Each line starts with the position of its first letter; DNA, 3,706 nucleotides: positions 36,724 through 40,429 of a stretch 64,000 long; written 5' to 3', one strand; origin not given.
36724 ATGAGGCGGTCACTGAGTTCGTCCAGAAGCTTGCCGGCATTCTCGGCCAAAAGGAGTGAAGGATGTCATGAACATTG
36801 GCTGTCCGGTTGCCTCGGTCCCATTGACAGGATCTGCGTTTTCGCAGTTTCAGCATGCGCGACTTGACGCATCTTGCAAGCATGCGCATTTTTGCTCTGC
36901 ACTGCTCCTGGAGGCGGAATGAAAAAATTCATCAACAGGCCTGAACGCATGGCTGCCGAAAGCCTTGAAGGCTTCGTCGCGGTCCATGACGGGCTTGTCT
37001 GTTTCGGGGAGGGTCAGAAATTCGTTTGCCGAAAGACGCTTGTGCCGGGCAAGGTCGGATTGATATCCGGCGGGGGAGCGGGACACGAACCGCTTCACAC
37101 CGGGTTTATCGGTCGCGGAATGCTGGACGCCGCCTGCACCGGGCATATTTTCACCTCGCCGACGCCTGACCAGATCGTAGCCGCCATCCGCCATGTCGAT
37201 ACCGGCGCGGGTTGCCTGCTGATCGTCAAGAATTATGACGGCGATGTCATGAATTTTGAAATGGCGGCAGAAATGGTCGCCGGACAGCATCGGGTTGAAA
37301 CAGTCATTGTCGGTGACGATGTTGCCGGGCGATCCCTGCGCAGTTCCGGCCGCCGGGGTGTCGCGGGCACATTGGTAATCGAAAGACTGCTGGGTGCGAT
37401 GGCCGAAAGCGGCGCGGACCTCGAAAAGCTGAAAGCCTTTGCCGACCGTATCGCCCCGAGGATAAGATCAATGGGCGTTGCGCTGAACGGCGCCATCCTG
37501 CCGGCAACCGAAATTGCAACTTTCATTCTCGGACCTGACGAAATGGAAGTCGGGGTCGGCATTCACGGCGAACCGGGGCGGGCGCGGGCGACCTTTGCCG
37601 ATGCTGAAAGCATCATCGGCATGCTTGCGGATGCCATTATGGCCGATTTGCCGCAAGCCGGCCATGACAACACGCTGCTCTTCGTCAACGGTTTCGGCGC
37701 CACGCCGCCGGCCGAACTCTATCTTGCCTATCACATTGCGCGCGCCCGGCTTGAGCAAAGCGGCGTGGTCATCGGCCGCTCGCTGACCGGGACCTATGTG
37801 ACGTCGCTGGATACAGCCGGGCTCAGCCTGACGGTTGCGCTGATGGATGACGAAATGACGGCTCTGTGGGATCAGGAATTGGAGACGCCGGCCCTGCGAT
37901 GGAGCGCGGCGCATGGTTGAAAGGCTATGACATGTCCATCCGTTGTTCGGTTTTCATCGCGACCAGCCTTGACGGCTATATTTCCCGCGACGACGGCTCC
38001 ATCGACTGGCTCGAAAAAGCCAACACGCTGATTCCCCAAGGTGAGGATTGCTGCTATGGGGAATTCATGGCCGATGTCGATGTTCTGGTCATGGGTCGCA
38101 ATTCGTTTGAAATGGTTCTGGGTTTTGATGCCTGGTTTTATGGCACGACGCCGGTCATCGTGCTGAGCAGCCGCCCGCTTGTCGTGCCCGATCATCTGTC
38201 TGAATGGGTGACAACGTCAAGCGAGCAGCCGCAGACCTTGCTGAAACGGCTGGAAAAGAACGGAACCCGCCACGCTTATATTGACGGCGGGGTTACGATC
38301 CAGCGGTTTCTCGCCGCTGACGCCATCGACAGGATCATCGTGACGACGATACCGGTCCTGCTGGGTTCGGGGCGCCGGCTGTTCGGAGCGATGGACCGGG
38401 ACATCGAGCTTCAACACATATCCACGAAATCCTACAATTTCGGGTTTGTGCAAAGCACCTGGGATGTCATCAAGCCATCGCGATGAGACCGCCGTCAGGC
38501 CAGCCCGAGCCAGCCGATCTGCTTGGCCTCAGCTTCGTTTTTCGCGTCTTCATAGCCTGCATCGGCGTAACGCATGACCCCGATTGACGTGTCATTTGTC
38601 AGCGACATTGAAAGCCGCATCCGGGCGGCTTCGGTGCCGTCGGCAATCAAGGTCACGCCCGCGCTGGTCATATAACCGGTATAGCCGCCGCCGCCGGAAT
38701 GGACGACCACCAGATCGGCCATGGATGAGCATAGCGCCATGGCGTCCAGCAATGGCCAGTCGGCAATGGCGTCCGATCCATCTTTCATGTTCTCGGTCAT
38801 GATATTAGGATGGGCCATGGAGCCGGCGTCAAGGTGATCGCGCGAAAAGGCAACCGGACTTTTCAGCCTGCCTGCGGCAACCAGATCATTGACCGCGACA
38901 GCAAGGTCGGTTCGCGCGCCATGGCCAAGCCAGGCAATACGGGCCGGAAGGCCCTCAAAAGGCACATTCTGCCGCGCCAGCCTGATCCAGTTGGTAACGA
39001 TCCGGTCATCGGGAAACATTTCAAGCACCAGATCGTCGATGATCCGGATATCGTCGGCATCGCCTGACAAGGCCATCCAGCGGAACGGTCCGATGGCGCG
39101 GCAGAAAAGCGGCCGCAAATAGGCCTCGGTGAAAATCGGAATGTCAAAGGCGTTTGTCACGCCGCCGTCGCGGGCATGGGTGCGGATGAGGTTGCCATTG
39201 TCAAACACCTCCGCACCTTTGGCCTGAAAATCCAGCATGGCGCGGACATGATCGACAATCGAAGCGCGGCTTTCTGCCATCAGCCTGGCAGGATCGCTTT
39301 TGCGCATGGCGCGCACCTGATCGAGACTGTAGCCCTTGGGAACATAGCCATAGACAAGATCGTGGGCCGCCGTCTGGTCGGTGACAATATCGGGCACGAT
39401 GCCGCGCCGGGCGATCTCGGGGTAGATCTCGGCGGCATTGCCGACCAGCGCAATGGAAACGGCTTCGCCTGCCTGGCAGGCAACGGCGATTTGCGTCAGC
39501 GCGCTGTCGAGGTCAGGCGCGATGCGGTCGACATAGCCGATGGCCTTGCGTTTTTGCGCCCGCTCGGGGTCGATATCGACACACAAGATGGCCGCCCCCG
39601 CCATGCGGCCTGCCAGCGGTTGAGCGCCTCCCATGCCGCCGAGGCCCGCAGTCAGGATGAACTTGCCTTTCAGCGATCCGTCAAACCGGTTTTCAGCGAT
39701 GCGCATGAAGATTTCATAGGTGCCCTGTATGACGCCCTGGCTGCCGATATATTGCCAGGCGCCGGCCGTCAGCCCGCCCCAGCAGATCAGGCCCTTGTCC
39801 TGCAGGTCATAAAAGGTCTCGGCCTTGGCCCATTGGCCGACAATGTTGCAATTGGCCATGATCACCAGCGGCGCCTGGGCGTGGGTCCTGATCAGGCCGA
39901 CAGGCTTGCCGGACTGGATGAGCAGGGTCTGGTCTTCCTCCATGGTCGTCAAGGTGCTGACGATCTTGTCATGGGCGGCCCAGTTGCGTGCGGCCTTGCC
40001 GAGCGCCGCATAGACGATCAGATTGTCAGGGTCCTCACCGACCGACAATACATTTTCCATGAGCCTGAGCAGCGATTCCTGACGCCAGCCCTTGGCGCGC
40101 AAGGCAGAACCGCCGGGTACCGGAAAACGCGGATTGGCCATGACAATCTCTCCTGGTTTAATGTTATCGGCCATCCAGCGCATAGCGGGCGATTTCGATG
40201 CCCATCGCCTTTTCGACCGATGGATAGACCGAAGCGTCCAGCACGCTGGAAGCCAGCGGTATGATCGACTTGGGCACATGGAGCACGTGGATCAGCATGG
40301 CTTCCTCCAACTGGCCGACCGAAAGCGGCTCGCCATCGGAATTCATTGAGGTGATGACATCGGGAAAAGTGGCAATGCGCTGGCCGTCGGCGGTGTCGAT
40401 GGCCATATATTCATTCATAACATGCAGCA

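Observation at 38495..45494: Five-gene operon matching the ergothioneine catabolic pathway step for step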

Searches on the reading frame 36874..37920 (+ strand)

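Call 3: search_protein_families(library=pfam, proteins=[window:36874-37920:+])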
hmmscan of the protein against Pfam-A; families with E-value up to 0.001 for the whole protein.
window:36874-37920:+ (348 aa): 1 family
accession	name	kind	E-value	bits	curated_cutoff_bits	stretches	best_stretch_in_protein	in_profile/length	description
PF02733.22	Dak1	-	5.6e-111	370.8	31.4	1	32-340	1-313/313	Dak1 domain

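Call 4: search_protein_families(library=ncbifam, proteins=[window:36874-37920:+])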
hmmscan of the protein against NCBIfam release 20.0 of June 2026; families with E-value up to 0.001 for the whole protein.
window:36874-37920:+ (348 aa): 4 families
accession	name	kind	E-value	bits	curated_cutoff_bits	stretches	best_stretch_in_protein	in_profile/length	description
TIGR02363.1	dhaK1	equivalog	1.1e-115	386.2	406.25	1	16-341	1-329/329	dihydroxyacetone kinase subunit DhaK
NF011049.0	PRK14479.1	subfamily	1.6e-113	380.2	492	1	16-343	1-329/568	dihydroxyacetone kinase family protein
TIGR02361.1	dak_ATP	equivalog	1.9e-83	281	574.95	1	17-340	1-342/583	glycerone kinase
TIGR02362.1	dhaK1b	equivalog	2e-63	214.5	413.25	1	19-328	2-312/326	DhaKLM operon coactivator DhaQ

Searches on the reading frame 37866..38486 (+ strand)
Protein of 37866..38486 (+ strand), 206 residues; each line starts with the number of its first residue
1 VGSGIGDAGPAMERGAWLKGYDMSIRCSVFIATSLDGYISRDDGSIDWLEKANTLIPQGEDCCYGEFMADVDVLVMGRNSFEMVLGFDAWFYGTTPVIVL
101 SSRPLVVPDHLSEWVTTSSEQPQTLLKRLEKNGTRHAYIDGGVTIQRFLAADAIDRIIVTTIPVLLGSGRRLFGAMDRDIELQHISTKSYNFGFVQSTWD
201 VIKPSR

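Call 3: search_protein_families(library=pfam, proteins=[window:37866-38486:+])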
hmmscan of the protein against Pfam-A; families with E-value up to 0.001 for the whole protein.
window:37866-38486:+ (206 aa): 1 family
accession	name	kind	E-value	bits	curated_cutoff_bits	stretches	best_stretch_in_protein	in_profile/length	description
PF01872.23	RibD_C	-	1.1e-16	61.7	24.1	1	29-189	5-190/197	RibD C-terminal domain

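Call 4: search_protein_families(library=ncbifam, proteins=[window:37866-38486:+])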
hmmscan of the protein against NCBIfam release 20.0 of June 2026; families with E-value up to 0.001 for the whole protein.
window:37866-38486:+ (206 aa): 1 family
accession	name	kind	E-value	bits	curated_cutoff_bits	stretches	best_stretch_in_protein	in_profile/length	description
TIGR00227.1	ribD_Cterm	domain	1.9e-05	24.3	150.15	1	111-167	117-176/216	riboflavin-specific deaminase C-terminal domain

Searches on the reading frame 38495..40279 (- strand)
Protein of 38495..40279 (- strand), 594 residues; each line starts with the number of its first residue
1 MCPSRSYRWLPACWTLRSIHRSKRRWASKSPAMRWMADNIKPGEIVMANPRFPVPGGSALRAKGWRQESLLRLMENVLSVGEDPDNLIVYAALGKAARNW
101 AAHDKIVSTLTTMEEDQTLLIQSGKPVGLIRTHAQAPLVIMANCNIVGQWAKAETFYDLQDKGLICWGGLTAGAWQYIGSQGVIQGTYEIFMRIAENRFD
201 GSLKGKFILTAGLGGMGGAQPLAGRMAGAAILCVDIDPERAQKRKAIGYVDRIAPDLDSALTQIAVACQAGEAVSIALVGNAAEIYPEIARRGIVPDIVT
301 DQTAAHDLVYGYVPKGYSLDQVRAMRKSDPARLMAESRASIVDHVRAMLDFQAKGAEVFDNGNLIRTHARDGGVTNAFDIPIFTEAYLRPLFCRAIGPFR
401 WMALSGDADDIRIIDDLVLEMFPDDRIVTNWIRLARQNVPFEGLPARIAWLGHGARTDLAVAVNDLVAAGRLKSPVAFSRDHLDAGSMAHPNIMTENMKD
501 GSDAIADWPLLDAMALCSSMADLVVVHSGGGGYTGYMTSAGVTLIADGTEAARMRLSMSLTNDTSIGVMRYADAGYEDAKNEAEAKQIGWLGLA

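Call 3: search_protein_families(library=pfam, proteins=[window:38495-40279:-])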
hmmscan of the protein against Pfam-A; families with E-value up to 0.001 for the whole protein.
window:38495-40279:- (594 aa): 3 families
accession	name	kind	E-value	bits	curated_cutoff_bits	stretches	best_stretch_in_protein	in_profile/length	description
PF01175.24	Urocanase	-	3.6e-80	268.9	23.2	1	179-387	1-209/209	Urocanase Rossmann-like domain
PF17392.7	Urocanase_C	-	2.9e-75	252.5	23.6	1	390-584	1-195/196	Urocanase C-terminal domain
PF17391.7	Urocanase_N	-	1.8e-41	141.4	23.2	1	57-175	6-126/127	Urocanase N-terminal domain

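Call 4: search_protein_families(library=ncbifam, proteins=[window:38495-40279:-])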
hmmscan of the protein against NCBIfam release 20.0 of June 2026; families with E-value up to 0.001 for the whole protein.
window:38495-40279:- (594 aa): 3 families
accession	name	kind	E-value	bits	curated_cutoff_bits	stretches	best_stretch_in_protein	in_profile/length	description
NF058530.1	thiouroc_hyd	equivalog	0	1028.4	930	1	60-591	2-533/535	thiourocanate hydratase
NF058531.1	CH3_S_urocan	exception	1.7e-225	749.6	880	1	57-587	8-533/535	S-methyl thiourocanate hydratase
TIGR01228.2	hutU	equivalog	2e-208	693.4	375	1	55-588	6-541/545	urocanate hydratase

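Call 43: search_solved_structures(query=window:38495-40141:-)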
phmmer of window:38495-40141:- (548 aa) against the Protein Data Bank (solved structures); distinct sequences matched with E-value up to 0.001: 29.
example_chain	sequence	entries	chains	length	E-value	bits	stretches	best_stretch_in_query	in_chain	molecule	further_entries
7ned_A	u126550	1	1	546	3.5e-238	794.7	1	8-545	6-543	Urocanate hydratase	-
1x87_A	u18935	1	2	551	2.6e-181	607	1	10-542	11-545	Urocanase protein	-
1w1u_A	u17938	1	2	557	2.3e-180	603.9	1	7-535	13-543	UROCANATE HYDRATASE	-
1uwl_A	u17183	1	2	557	3.6e-180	603.2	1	7-535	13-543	UROCANATE HYDRATASE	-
2v7g_A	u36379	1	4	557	8.1e-180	602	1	7-535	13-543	UROCANATE HYDRATASE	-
1uwk_A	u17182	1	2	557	1.3e-179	601.4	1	7-535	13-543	UROCANATE HYDRATASE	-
7jfz_A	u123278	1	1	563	4.3e-178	596.3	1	7-545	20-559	Urocanate hydratase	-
8q9u_A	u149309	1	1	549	9.4e-174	582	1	9-536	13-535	urocanate hydratase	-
8q9v_A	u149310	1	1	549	1.5e-173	581.4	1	9-536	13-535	urocanate hydratase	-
2fkn_A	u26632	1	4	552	8.5e-173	578.9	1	11-539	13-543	Urocanate hydratase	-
6uek_A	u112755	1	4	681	3.1e-68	233.8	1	25-529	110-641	Urocanate hydratase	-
5orm_A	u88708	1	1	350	1.8e-15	59.7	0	235-258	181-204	cPPR-Telo1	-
5orq_A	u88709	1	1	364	2.1e-15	59.5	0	235-258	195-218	cPPR-Telo1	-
4pjq_A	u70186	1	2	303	2e-13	53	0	234-258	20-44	Pentatricopeptide repeat protein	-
4pjr_A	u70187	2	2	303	7e-12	47.8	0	235-258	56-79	Pentatricopeptide repeat protein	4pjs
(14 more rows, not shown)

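Call 55: search_solved_structures(query=window:38495-40141:-, show_alignments=2, max_evalue=1e-170)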
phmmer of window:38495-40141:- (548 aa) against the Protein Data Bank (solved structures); distinct sequences matched with E-value up to 1e-170: 10.
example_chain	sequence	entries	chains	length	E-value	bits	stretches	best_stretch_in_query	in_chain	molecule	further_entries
7ned_A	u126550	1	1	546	3.5e-238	794.7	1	8-545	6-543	Urocanate hydratase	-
1x87_A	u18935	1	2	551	2.6e-181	607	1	10-542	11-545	Urocanase protein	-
1w1u_A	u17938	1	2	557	2.3e-180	603.9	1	7-535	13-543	UROCANATE HYDRATASE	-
1uwl_A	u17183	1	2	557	3.6e-180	603.2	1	7-535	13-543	UROCANATE HYDRATASE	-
2v7g_A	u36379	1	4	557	8.1e-180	602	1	7-535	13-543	UROCANATE HYDRATASE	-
1uwk_A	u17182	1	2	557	1.3e-179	601.4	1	7-535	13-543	UROCANATE HYDRATASE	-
7jfz_A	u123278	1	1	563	4.3e-178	596.3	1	7-545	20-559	Urocanate hydratase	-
8q9u_A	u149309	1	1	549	9.4e-174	582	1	9-536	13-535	urocanate hydratase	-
8q9v_A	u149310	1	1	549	1.5e-173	581.4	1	9-536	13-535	urocanate hydratase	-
2fkn_A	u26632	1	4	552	8.5e-173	578.9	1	11-539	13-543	Urocanate hydratase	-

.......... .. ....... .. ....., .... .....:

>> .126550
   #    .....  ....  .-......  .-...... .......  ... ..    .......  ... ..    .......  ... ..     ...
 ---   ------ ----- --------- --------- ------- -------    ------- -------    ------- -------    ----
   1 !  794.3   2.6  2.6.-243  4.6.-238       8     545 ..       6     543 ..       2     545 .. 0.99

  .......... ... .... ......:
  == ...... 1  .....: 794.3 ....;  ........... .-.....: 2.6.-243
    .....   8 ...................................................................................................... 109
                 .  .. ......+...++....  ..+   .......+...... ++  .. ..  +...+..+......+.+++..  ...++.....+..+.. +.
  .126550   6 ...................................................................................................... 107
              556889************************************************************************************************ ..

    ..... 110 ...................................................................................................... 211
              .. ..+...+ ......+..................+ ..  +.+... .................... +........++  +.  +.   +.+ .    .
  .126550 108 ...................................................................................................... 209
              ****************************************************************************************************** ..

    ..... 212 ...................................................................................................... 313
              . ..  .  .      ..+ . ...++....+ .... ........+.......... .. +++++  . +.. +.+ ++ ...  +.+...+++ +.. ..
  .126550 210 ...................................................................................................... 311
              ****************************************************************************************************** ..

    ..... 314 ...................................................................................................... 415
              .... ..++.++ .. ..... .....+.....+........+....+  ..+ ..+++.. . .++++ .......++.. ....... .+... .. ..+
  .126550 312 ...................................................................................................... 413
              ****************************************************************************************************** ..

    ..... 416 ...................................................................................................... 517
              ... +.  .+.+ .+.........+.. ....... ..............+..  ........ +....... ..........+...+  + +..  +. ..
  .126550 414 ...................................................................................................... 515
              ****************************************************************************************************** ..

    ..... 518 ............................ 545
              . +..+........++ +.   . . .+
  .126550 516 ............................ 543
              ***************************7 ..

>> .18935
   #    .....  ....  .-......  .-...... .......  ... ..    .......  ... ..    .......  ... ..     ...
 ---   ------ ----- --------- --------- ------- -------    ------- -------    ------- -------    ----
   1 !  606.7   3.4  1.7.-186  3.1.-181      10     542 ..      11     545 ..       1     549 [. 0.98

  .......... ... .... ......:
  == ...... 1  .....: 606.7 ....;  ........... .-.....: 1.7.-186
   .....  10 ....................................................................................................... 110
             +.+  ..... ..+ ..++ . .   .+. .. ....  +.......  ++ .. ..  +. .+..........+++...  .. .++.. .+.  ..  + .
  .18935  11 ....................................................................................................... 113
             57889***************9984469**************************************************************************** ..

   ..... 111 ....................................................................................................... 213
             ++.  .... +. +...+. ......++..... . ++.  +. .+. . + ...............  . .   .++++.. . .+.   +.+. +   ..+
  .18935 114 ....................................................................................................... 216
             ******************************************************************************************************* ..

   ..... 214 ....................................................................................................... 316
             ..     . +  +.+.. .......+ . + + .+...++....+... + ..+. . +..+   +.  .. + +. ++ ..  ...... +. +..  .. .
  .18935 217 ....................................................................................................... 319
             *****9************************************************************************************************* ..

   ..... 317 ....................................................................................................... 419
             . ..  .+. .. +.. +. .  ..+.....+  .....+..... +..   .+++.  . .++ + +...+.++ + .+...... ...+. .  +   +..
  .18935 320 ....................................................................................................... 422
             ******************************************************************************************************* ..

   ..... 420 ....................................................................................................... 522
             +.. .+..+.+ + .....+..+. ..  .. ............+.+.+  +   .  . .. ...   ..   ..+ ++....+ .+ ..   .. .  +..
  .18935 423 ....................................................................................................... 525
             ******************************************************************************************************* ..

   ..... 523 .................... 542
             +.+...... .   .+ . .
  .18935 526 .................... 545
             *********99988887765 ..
